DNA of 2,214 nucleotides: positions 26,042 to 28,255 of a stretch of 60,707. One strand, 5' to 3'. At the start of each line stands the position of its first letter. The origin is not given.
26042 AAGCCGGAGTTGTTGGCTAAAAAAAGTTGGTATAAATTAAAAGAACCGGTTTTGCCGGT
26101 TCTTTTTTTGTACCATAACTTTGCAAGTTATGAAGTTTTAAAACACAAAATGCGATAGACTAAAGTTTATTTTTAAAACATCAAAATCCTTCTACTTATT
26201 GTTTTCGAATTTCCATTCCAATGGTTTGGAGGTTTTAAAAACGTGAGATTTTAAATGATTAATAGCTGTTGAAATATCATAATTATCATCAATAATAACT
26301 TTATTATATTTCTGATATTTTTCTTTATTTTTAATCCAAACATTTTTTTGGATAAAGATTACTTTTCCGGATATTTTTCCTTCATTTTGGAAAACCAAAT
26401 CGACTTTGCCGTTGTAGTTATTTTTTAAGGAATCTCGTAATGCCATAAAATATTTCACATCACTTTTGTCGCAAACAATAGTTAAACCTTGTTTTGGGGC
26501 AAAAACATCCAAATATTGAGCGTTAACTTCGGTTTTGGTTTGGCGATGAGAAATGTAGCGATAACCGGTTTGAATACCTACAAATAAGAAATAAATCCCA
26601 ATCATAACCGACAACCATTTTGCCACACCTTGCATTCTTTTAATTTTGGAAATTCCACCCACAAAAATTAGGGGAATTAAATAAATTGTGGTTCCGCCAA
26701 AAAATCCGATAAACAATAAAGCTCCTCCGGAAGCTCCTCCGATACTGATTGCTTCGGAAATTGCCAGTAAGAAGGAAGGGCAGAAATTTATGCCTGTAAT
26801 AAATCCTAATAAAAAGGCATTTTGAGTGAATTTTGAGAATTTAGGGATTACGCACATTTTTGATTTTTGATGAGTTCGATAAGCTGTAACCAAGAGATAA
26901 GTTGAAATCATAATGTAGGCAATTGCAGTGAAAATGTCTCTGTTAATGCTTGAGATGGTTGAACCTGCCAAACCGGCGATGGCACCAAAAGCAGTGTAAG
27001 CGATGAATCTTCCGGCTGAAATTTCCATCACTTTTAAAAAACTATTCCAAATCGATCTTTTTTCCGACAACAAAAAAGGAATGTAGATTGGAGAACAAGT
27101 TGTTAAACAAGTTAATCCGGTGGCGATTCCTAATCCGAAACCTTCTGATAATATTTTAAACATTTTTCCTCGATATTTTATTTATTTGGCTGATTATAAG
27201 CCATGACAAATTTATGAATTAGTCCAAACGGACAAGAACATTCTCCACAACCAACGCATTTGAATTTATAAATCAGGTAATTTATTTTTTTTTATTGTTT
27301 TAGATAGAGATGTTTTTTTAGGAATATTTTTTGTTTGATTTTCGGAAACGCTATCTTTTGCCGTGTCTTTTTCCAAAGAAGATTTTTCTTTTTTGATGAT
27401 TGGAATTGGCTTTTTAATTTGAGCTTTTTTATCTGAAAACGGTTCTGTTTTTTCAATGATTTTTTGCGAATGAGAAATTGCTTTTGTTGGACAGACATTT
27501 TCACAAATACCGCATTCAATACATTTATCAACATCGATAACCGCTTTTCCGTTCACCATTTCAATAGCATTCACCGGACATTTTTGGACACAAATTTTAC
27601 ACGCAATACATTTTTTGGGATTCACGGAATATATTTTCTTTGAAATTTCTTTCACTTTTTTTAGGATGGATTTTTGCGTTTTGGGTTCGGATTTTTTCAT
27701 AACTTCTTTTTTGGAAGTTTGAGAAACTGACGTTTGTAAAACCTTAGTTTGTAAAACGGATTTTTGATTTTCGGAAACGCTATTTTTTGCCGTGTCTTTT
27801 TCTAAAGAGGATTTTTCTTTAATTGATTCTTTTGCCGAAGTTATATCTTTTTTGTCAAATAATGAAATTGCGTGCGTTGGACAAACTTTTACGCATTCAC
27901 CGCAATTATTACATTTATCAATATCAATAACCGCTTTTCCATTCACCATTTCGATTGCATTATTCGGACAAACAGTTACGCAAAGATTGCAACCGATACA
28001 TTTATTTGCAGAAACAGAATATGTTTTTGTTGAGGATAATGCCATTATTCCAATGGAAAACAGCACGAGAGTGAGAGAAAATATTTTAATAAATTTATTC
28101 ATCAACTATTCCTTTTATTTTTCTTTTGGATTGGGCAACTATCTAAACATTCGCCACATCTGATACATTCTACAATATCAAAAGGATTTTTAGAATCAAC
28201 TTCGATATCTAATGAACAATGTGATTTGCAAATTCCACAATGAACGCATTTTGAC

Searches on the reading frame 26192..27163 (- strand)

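Call 36: search_protein_families(library=pfam, proteins=[window:26192-27163:-], max_evalue=0.001)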
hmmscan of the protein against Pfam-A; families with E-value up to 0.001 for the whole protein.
window:26192-27163:- (323 aa): 1 family
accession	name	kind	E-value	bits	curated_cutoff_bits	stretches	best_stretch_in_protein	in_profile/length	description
PF13386.12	DsbD_2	-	1e-18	68.4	24.9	1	9-191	3-199/199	Cytochrome C biogenesis protein transmembrane region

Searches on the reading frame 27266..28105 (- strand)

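Call 37: search_protein_families(library=pfam, proteins=[window:27266-28105:-], max_evalue=0.001)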
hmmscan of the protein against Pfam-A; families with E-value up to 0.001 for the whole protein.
window:27266-28105:- (279 aa): 17 families
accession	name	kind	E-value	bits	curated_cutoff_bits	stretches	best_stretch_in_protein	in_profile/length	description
PF00037.32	Fer4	-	1.3e-33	113.9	21.1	4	31-52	3-24/24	4Fe-4S binding domain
PF12838.12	Fer4_7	-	4.3e-25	88.4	27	3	35-79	1-52/52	4Fe-4S dicluster domain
PF12837.12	Fer4_6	-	2.6e-24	84.4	25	3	58-80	2-24/24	4Fe-4S binding domain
PF14697.11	Fer4_21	-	6.2e-23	81.1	35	4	22-53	27-59/59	4Fe-4S dicluster domain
PF13237.11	Fer4_10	-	1.1e-21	77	25.5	2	31-76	4-53/53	4Fe-4S dicluster domain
PF13484.11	Fer4_16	-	2.2e-21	76.8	30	3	194-241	1-48/66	4Fe-4S double cluster binding domain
PF12797.12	Fer4_2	-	2.6e-20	71.3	24.5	3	187-207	2-22/22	4Fe-4S binding domain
PF13187.11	Fer4_9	-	5.3e-19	68.4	27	2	35-80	1-52/52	4Fe-4S dicluster domain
PF13183.11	Fer4_8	-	1.4e-15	58.1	27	2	192-216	2-17/68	4Fe-4S dicluster domain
PF25160.1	LdpA_Fe-S-bd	-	1.2e-13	51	27.6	3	42-83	9-46/49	LdpA Fe-S cluster-binding domain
PF12800.12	Fer4_4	-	2e-13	49.8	24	0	63-77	2-16/17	4Fe-4S binding domain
PF13534.11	Fer4_17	-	1.1e-12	48.7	22.2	0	31-49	41-59/61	4Fe-4S dicluster domain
PF17179.9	Fer4_22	-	1.8e-10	41.9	27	0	64-179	1-94/95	4Fe-4S dicluster domain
PF12798.12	Fer4_3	-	3.3e-10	40.4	27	0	36-50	1-15/15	4Fe-4S binding domain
PF13746.11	Fer4_18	-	3.7e-07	30.8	27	0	32-75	57-95/114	4Fe-4S dicluster domain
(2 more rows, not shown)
